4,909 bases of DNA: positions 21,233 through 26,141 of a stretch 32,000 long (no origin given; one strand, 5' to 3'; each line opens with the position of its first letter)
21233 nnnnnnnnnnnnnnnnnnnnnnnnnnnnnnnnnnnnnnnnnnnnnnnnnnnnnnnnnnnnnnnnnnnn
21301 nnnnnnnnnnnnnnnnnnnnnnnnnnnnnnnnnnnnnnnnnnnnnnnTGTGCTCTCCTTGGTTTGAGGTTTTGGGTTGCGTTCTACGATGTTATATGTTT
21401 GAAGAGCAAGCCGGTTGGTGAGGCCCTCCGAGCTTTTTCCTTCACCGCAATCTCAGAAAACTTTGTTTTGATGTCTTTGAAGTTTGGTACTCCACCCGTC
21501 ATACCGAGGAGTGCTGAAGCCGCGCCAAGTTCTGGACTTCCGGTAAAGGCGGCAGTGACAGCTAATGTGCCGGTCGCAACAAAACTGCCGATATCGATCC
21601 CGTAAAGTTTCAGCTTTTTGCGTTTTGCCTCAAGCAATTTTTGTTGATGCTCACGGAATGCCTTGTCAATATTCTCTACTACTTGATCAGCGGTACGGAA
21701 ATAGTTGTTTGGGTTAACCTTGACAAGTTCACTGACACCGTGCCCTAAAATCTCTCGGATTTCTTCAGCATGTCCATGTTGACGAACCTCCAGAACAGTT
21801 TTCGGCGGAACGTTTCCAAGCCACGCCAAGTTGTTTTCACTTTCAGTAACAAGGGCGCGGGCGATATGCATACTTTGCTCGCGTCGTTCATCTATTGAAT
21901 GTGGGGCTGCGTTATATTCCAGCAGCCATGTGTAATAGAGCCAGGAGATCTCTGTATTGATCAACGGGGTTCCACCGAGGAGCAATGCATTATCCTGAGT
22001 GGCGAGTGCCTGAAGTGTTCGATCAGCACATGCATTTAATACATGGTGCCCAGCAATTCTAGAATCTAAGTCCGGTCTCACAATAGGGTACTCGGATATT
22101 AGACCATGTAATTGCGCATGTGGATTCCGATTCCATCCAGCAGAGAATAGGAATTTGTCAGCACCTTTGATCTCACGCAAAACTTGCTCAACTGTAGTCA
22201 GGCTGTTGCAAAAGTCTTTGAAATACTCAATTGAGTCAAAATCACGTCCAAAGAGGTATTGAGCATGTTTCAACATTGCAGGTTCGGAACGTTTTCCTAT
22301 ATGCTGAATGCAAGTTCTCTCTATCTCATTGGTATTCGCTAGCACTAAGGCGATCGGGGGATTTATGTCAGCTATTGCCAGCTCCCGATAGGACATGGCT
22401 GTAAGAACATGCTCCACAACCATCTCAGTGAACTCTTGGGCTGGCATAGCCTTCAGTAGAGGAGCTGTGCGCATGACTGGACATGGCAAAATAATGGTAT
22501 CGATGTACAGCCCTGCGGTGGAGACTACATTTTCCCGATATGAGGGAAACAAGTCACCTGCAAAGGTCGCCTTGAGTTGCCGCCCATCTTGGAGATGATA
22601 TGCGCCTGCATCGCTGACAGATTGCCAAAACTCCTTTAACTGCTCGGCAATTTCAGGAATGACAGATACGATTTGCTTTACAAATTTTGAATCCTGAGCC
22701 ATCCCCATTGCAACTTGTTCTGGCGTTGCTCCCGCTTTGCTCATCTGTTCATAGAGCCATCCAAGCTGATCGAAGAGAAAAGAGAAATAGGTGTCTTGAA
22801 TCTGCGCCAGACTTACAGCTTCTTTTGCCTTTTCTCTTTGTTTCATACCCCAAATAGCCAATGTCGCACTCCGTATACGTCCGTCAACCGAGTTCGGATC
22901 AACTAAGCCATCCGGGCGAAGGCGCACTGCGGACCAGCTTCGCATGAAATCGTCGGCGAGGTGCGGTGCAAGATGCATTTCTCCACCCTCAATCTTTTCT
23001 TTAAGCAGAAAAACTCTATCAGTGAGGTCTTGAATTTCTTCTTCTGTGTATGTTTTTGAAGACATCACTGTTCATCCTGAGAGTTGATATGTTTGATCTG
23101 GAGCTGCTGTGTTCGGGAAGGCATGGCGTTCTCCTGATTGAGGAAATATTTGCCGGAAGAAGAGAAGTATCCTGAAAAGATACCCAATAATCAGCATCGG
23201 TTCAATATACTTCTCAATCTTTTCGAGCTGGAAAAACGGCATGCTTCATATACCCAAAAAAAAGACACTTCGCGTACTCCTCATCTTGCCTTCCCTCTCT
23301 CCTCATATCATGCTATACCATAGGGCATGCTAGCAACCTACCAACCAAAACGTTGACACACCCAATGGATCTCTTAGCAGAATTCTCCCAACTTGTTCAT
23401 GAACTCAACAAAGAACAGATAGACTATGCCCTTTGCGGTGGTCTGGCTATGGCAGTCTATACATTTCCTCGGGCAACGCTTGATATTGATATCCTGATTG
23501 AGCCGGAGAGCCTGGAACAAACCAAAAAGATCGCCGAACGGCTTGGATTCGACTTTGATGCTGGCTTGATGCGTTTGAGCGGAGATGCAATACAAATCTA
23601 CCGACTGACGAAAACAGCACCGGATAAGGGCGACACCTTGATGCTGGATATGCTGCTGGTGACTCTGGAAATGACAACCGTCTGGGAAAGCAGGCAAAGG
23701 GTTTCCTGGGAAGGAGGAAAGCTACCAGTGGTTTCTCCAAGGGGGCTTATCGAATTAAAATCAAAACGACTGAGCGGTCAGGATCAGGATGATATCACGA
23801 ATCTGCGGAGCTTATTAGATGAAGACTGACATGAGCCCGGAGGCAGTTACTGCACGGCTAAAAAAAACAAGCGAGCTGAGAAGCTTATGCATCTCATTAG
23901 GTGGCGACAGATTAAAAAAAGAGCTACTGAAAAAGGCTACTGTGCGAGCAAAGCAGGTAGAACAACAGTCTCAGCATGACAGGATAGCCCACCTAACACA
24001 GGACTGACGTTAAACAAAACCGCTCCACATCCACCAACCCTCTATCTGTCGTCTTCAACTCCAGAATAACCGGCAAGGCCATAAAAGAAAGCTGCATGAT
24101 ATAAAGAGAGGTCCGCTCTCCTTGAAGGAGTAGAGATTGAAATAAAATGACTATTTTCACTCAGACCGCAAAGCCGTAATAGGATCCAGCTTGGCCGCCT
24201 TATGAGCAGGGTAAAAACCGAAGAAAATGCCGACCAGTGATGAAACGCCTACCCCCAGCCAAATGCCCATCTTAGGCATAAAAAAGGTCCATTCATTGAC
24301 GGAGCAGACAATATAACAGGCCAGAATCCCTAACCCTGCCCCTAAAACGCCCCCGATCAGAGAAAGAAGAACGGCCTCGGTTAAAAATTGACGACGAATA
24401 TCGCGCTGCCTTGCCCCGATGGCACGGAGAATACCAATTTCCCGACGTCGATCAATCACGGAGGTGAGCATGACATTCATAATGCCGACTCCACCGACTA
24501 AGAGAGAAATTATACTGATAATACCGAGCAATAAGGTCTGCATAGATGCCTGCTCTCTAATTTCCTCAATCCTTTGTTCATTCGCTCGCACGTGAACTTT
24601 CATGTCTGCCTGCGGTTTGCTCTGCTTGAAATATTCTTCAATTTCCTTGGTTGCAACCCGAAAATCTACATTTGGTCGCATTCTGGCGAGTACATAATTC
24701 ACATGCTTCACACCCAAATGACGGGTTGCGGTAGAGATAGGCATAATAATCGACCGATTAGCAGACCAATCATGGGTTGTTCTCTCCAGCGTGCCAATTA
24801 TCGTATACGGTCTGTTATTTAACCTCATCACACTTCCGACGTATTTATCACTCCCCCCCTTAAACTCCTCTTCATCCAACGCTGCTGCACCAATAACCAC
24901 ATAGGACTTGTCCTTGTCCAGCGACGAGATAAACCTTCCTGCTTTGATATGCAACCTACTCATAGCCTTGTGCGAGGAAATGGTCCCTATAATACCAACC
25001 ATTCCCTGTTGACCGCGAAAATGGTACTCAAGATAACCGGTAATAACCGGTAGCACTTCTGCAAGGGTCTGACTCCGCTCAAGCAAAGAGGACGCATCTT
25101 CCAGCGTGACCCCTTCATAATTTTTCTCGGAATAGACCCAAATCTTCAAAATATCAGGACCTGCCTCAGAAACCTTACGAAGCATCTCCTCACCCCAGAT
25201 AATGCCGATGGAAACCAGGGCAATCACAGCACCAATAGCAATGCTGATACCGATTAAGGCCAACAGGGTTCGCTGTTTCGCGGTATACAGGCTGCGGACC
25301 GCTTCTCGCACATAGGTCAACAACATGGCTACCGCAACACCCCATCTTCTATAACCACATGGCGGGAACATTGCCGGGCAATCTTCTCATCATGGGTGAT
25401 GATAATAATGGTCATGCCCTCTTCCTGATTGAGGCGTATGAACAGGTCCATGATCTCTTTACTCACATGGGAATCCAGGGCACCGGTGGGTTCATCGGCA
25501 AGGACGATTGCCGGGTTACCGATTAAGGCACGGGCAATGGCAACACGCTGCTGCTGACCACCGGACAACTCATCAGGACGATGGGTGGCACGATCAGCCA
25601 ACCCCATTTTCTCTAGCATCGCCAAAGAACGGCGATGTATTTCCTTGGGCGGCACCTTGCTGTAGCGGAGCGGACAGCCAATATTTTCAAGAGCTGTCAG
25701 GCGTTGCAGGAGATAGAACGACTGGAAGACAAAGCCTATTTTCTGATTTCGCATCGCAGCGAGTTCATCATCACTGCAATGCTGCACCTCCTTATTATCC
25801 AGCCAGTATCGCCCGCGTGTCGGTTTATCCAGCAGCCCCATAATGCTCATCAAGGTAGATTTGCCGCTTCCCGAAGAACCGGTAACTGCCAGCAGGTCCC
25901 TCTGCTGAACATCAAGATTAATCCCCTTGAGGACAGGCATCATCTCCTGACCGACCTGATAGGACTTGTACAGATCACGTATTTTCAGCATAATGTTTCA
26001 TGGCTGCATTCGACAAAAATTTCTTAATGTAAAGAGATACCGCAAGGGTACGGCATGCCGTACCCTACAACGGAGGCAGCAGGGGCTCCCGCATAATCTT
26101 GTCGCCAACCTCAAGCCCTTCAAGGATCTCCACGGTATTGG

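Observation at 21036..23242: Operon of a 561-aa orphan with a glycine-zipper-like tail and a 103-aa helical partner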

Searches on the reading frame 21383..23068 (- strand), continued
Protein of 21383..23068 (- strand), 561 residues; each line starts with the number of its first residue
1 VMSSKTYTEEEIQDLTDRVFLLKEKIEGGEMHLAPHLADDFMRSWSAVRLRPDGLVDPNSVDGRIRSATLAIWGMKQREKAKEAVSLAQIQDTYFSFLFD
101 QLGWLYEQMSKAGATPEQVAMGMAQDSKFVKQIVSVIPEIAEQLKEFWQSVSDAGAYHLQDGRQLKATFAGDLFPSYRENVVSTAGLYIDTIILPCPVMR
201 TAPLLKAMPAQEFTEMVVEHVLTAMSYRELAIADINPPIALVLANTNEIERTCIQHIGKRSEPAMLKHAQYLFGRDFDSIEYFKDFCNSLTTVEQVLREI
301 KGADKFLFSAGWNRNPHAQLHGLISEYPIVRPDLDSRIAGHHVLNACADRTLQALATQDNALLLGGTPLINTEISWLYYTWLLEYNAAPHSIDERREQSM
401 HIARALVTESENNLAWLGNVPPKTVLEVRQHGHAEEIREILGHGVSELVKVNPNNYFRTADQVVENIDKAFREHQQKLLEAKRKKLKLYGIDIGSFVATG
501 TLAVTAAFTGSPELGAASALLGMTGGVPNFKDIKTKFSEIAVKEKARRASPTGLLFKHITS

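Call 88: get_annotated_region(hit=H4, flank=8000)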
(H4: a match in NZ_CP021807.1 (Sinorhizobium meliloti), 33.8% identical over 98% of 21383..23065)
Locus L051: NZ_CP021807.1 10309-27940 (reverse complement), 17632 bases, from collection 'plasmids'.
description: Sinorhizobium meliloti strain T073 plasmid accessoryA, complete sequence
organism: Sinorhizobium meliloti (NCBI taxid 382)
taxonomy: Bacteria; Pseudomonadota; Alphaproteobacteria; Hyphomicrobiales; Rhizobiaceae; Sinorhizobium; Sinorhizobium meliloti
host: -; source: Medicago truncatula,Single Cell; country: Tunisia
typing (MOB-suite, as given by PLSDB): conjugative; replicon rep_cluster_546; relaxase MOBP; mating-pair formation MPF_T
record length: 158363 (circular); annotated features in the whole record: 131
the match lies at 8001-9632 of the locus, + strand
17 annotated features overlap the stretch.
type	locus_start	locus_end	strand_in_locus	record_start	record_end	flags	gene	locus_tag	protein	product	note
CDS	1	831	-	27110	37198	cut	-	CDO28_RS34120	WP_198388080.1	DUF11 domain-containing protein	-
CDS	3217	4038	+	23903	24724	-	-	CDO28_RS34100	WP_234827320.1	hypothetical protein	-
CDS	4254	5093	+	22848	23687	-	-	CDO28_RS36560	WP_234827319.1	hypothetical protein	-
CDS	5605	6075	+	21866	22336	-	-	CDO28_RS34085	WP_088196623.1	hypothetical protein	-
CDS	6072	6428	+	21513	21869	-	-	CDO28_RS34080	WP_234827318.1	hypothetical protein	-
CDS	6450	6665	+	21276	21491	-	-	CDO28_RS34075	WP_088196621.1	hypothetical protein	-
CDS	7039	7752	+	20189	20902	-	-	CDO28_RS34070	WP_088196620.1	DNA helicase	GO:0006260 - DNA replication [Evidence IEA]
CDS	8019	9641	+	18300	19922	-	-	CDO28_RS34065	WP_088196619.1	hypothetical protein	-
CDS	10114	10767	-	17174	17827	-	-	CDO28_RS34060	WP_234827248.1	HAD family phosphatase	-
CDS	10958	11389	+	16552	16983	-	-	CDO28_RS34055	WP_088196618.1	VOC family protein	-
CDS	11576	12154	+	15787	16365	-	-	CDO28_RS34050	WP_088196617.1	alkylhydroperoxidase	-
CDS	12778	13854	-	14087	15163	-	-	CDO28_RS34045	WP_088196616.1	ISAs1-like element ISRm21 family transposase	GO:0006313 - DNA transposition [Evidence IEA]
CDS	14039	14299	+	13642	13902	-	-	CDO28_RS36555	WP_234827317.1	ParB/Srx family N-terminal domain-containing protein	-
CDS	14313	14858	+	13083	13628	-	-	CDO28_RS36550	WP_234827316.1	hypothetical protein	-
CDS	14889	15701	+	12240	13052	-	-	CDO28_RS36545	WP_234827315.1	hypothetical protein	-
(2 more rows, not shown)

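Call 89: get_annotated_region(hit=H5, flank=8000)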
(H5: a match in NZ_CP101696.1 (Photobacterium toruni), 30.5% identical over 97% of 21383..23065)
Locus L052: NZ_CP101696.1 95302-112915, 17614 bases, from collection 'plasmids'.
description: Photobacterium toruni strain WD2103 plasmid unnamed1, complete sequence
organism: Photobacterium toruni (NCBI taxid 1935446)
taxonomy: Bacteria; Pseudomonadota; Gammaproteobacteria; Vibrionales; Vibrionaceae; Photobacterium; Photobacterium toruni
host: -; source: Paralichthys olivaceus; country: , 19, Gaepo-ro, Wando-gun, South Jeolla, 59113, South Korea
typing (MOB-suite, as given by PLSDB): non-mobilizable
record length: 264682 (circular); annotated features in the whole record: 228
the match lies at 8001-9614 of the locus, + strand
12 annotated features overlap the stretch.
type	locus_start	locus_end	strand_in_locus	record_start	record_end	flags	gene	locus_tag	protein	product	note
CDS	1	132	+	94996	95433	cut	-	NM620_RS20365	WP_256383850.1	VPA1267 family protein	-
CDS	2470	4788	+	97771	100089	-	-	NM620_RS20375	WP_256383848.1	DUF4238 domain-containing protein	-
CDS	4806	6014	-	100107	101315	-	-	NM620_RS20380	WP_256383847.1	IS256 family transposase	-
CDS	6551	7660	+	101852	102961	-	-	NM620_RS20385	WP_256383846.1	hypothetical protein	-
CDS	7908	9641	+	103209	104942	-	-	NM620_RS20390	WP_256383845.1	hypothetical protein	-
CDS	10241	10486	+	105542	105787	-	-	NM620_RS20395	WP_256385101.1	hypothetical protein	-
CDS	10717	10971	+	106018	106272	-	-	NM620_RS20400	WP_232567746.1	hypothetical protein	-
CDS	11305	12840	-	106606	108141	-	-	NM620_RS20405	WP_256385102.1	hypothetical protein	-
CDS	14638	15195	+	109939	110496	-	-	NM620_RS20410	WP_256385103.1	hypothetical protein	-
CDS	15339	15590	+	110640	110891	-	-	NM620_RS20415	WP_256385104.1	hypothetical protein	-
CDS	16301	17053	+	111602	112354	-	-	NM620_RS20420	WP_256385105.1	hypothetical protein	-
CDS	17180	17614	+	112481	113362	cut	-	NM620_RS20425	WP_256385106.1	hypothetical protein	-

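Call 99: get_annotated_region(hit=H1, flank=7000)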
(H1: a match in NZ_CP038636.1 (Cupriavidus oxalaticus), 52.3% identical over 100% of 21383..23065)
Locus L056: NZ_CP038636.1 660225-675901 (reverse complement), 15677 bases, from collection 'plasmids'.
description: Cupriavidus oxalaticus strain X32 plasmid unnamed1, complete sequence
organism: Cupriavidus oxalaticus (NCBI taxid 96344)
taxonomy: Bacteria; Pseudomonadota; Betaproteobacteria; Burkholderiales; Burkholderiaceae; Cupriavidus; Cupriavidus oxalaticus
host: -; source: whole organism,sewage sludge; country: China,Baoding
typing (MOB-suite, as given by PLSDB): mobilizable; relaxase MOBP,MOBP
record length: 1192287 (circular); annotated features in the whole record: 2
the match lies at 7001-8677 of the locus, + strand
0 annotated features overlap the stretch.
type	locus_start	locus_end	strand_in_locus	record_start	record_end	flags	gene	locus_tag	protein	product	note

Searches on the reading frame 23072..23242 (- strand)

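Call 4: search_protein_families(library=pfam, proteins=[window:23072-23242:-], max_evalue=1)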
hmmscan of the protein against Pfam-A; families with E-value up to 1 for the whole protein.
window:23072-23242:- (56 aa): 1 family
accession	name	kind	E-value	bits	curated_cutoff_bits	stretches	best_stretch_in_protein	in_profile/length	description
PF12125.13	Beta-TrCP_D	-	0.09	13.3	25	1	1-17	22-38/39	D domain of beta-TrCP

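Call 5: search_protein_families(library=padloc, proteins=[window:23072-23242:-], max_evalue=1)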
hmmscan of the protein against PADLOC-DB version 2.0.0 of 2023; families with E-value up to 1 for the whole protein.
window:23072-23242:- (56 aa): 0 families

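Call 6: search_protein_families(library=ncbifam, proteins=[window:23072-23242:-], max_evalue=1)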
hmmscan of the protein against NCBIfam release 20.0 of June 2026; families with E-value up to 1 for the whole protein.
window:23072-23242:- (56 aa): 0 families

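Call 7: search_protein_families(library=phrogs, proteins=[window:23072-23242:-], max_evalue=1)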
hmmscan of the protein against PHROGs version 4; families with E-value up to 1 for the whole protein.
window:23072-23242:- (56 aa): 0 families

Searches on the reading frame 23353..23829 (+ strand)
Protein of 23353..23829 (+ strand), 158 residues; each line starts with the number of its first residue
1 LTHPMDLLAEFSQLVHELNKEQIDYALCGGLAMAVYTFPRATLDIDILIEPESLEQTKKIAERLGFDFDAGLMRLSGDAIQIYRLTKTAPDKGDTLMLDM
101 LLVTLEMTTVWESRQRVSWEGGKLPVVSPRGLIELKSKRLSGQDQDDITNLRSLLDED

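Call 4: search_protein_families(library=pfam, proteins=[window:23353-23829:+], max_evalue=1)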
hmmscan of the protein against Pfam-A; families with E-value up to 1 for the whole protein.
window:23353-23829:+ (158 aa): 3 families
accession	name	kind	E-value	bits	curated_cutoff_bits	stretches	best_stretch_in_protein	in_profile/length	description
PF14907.12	NTP_transf_5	-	6.3e-07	29.7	31.2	1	7-129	56-180/249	Uncharacterised nucleotidyltransferase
PF08843.17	AbiEii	-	0.00033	21.1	22.5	1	22-129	12-114/238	Nucleotidyl transferase AbiEii toxin, Type IV TA system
PF19502.5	DUF6036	-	0.0033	17.7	23.6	1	10-148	9-115/164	Nucleotidyltransferase of unknown function (DUF6036)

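Call 5: search_protein_families(library=padloc, proteins=[window:23353-23829:+], max_evalue=1)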
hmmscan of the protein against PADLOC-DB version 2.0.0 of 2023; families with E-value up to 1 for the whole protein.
window:23353-23829:+ (158 aa): 1 family
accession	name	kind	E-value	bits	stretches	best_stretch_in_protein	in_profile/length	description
PDLC00142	GajB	-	0.057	9.8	0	76-117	248-290/583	UrvD helicase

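Call 6: search_protein_families(library=ncbifam, proteins=[window:23353-23829:+], max_evalue=1)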
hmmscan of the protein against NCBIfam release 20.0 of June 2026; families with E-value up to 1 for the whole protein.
window:23353-23829:+ (158 aa): 0 families

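Call 7: search_protein_families(library=phrogs, proteins=[window:23353-23829:+], max_evalue=1)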
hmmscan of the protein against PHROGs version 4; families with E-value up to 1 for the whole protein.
window:23353-23829:+ (158 aa): 3 families
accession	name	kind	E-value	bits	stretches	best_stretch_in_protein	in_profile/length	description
phrog_12854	-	unknown function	0.19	12.5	1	8-64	7-63/137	-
phrog_1614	-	DNA, RNA and nucleotide metabolism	0.28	11.8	1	5-85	15-97/268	nucleotidyltransferase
phrog_17182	-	unknown function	0.35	11.8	1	100-129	52-81/85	-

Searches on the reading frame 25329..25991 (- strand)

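Call 32: search_protein_families(library=pfam, proteins=[window:25329-25991:-], max_evalue=0.001)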
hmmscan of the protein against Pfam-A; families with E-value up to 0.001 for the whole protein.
window:25329-25991:- (220 aa): 4 families
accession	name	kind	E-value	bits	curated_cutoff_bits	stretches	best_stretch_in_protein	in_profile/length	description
PF00005.33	ABC_tran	-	1.5e-31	110.2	25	1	21-169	1-136/137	ABC transporter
PF13304.12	AAA_21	-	3.7e-07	30.9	27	0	139-201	235-299/304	AAA domain, putative AbiEii toxin, Type IV TA system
PF02463.25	SMC_N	-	5.6e-06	26.4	40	0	81-213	128-210/220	RecF/RecN/SMC N terminal domain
PF13555.12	AAA_29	-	8.6e-05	22.6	27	1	25-57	16-49/61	P-loop containing region of AAA domain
